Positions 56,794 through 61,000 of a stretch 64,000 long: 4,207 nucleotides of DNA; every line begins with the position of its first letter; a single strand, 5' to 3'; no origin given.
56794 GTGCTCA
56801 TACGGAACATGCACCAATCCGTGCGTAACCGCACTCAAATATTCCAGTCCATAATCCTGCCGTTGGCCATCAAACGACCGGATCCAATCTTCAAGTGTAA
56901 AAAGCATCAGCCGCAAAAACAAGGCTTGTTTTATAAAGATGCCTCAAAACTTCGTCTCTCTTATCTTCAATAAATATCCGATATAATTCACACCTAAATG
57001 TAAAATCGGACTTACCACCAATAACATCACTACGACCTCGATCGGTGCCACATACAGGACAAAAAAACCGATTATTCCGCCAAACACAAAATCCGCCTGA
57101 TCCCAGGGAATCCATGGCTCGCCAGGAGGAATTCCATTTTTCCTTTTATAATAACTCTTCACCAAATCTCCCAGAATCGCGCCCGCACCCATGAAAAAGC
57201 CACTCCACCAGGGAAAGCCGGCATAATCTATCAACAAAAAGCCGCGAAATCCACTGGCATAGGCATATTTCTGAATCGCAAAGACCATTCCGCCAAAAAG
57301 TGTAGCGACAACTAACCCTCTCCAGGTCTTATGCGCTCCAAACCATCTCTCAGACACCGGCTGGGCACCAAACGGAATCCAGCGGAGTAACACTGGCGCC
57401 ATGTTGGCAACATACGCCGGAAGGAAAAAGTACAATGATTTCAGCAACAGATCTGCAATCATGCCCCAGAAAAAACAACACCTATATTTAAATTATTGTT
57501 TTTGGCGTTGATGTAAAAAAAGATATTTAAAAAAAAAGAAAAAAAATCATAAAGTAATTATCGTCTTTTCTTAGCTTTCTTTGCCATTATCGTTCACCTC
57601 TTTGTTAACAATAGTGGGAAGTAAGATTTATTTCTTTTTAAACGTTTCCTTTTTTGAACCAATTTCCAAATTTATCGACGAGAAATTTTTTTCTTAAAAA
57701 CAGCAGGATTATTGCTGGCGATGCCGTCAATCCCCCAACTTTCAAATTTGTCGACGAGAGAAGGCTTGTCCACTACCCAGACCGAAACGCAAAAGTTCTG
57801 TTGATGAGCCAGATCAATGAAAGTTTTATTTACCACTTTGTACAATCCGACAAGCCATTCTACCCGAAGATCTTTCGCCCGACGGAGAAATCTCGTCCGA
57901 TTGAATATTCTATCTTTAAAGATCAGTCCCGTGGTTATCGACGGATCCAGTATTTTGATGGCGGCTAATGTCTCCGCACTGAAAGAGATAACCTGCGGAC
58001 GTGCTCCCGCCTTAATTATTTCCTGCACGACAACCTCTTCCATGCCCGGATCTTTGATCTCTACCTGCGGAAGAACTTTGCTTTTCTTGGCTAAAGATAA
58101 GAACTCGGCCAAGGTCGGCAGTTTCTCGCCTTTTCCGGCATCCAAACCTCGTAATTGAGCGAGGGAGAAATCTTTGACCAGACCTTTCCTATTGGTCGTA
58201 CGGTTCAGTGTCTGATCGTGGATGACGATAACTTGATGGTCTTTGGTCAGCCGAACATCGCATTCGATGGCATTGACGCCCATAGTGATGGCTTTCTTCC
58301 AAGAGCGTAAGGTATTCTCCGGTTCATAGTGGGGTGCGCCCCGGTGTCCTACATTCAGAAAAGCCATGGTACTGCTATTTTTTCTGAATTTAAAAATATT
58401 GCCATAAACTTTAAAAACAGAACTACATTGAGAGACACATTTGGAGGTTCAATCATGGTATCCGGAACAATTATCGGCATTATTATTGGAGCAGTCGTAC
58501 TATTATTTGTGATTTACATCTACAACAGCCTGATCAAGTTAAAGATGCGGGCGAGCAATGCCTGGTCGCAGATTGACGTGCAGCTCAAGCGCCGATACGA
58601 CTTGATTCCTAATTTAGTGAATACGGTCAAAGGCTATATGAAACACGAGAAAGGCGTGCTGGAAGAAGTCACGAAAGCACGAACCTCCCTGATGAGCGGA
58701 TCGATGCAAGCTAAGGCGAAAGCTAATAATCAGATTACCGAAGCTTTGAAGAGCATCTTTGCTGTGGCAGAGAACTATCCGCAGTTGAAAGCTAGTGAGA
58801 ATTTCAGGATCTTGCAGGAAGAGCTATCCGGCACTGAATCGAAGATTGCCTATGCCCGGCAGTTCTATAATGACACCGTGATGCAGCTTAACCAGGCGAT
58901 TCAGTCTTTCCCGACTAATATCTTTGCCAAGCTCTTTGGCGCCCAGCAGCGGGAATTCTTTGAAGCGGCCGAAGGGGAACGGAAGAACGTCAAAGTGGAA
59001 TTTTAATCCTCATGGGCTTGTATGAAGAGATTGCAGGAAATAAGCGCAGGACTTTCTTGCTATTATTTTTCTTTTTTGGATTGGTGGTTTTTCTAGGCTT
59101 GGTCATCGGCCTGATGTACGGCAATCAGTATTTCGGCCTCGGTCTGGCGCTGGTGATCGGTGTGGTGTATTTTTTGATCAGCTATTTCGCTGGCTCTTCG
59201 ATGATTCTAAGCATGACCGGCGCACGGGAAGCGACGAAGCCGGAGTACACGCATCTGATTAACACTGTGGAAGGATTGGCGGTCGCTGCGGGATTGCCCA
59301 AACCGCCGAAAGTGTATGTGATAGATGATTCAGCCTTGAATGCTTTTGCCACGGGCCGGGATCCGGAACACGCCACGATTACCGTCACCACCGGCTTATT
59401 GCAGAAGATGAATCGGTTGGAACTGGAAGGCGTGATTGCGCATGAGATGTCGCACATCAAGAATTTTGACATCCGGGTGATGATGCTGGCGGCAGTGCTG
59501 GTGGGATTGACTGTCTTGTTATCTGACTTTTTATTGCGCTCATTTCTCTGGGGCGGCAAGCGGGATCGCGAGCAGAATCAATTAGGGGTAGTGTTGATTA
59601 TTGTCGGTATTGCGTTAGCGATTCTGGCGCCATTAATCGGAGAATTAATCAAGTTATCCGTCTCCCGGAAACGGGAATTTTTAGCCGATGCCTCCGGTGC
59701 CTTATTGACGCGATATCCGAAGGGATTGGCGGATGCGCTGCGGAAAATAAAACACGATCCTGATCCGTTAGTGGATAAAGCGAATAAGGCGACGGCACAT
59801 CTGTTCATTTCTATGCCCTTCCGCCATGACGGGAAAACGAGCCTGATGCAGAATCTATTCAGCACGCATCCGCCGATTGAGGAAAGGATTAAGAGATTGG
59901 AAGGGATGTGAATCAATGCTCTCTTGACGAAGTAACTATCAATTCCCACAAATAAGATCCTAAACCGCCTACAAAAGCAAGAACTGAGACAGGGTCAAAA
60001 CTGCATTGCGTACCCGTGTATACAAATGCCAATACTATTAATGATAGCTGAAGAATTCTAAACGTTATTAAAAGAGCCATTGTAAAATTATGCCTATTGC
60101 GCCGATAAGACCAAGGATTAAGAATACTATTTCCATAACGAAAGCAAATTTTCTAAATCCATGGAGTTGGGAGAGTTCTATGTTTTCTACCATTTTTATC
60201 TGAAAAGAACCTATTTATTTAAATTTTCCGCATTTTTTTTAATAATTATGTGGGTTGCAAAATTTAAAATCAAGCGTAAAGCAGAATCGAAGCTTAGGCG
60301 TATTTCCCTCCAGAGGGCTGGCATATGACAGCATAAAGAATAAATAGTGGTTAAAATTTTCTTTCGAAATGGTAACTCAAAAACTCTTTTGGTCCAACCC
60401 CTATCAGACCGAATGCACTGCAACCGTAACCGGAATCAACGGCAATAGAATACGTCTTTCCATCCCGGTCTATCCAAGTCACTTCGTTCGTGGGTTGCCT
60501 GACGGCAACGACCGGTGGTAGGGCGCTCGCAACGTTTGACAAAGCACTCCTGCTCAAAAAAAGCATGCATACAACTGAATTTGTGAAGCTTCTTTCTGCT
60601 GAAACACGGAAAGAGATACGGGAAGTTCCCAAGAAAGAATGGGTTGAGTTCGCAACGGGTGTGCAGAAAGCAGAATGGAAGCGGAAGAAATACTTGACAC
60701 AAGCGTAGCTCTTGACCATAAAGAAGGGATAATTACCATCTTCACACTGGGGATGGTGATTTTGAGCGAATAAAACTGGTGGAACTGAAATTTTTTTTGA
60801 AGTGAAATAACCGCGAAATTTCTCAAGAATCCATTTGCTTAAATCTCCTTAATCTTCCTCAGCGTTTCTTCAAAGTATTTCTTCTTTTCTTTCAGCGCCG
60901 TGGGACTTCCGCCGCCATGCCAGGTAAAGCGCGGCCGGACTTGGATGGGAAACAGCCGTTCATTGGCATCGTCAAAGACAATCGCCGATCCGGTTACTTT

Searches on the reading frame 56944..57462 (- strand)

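Call 17: search_protein_families(library=pfam, proteins=[window:56944-57462:-], max_evalue=0.01)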
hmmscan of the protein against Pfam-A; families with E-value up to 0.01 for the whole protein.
window:56944-57462:- (172 aa): 2 families
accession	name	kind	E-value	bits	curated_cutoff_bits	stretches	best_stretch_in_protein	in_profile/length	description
PF01864.22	CarS-like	-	1.3e-27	97.3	22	1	3-171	2-174/175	CDP-archaeol synthase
PF01148.25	CTP_transf_1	-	0.0043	17.4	24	1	44-111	169-230/264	Cytidylyltransferase family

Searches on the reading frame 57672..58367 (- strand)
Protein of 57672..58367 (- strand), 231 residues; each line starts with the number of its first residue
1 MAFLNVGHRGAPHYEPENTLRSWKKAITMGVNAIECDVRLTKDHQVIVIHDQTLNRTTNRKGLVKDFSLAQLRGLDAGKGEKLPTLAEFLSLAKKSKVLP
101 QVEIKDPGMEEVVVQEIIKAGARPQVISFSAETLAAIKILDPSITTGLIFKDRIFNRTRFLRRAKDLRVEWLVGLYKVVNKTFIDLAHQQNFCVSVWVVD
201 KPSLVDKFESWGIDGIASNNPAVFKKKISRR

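Call 17: search_protein_families(library=pfam, proteins=[window:57672-58367:-], max_evalue=0.01)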
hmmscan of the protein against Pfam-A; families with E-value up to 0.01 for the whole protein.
window:57672-58367:- (231 aa): 2 families
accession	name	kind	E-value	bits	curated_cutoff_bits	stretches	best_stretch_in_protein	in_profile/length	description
PF03009.23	GDPD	-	5.8e-42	144.9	23.6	1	8-222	1-243/244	Glycerophosphoryl diester phosphodiesterase family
PF13653.12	GDPD_2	-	0.0015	19.4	27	0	194-222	2-30/30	Glycerophosphoryl diester phosphodiesterase family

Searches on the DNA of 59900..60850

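Call 45: search_rna_families(source=window, start=59900, end=60850, threshold=evalue, max_evalue=1)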
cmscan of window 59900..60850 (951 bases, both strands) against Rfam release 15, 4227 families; matches with E-value up to 1: 0.
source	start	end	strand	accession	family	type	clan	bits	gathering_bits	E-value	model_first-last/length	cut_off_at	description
